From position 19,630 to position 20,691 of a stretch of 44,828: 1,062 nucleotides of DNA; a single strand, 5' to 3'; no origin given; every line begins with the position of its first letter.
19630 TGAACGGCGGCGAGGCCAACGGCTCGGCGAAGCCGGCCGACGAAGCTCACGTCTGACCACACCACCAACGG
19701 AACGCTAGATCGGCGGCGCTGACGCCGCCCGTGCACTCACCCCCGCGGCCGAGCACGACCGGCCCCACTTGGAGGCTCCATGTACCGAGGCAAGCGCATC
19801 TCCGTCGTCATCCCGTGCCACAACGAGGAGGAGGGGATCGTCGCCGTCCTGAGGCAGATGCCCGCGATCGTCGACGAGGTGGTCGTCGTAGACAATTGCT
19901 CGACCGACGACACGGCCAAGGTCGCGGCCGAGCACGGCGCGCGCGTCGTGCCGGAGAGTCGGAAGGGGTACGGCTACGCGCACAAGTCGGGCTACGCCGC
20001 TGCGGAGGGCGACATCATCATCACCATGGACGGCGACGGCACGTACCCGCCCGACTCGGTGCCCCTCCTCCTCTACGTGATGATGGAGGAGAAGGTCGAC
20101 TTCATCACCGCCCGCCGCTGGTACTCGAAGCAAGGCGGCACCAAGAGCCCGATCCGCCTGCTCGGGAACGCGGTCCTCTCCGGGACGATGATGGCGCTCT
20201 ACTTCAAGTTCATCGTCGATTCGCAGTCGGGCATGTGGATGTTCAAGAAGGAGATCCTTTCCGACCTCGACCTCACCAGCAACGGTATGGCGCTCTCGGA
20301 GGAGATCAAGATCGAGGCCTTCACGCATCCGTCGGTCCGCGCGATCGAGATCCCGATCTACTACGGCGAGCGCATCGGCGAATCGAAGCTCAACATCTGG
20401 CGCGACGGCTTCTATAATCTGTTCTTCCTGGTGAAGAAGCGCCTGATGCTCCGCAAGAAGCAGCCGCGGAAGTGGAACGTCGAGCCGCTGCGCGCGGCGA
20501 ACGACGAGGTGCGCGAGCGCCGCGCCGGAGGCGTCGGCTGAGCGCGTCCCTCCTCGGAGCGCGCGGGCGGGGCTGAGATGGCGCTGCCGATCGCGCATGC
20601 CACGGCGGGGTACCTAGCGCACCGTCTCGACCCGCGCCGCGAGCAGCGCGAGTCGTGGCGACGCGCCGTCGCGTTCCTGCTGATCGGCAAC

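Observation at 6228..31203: Four cytoplasmic AlkP-superfamily paralogs with a shared C-terminal LGY[IL] tail embedded in one EPS operon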

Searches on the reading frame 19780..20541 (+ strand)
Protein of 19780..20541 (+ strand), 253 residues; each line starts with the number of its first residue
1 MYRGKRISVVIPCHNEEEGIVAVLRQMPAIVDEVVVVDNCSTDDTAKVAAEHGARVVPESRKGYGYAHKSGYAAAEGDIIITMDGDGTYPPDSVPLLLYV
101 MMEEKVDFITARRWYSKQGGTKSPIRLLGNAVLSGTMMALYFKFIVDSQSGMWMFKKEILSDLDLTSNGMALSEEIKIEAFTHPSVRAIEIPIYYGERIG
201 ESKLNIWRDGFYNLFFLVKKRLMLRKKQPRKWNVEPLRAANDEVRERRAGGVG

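Call 9: search_protein_families(library=pfam, proteins=[window:19780-20541:+], max_evalue=0.01)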
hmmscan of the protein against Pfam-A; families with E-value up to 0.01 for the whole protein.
window:19780-20541:+ (253 aa): 5 families
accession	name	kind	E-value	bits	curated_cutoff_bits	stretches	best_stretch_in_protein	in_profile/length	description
PF00535.33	Glycos_transf_2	-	3.4e-25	89.4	23.3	1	8-162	1-166/168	Glycosyl transferase family 2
PF13641.12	Glyco_tranf_2_3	-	9.4e-09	36.1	27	1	6-121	2-130/230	Glycosyltransferase like family 2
PF10111.15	Glyco_tranf_2_2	-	0.00072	19.6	27.3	1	8-100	1-105/276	Glycosyltransferase like family 2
PF13506.12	Glyco_transf_21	-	0.00089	19.2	21.7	1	69-160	23-114/174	Glycosyl transferase family 21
PF12804.13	NTP_transf_3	-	0.0093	16.6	27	0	20-112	27-122/160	MobA-like NTP transferase domain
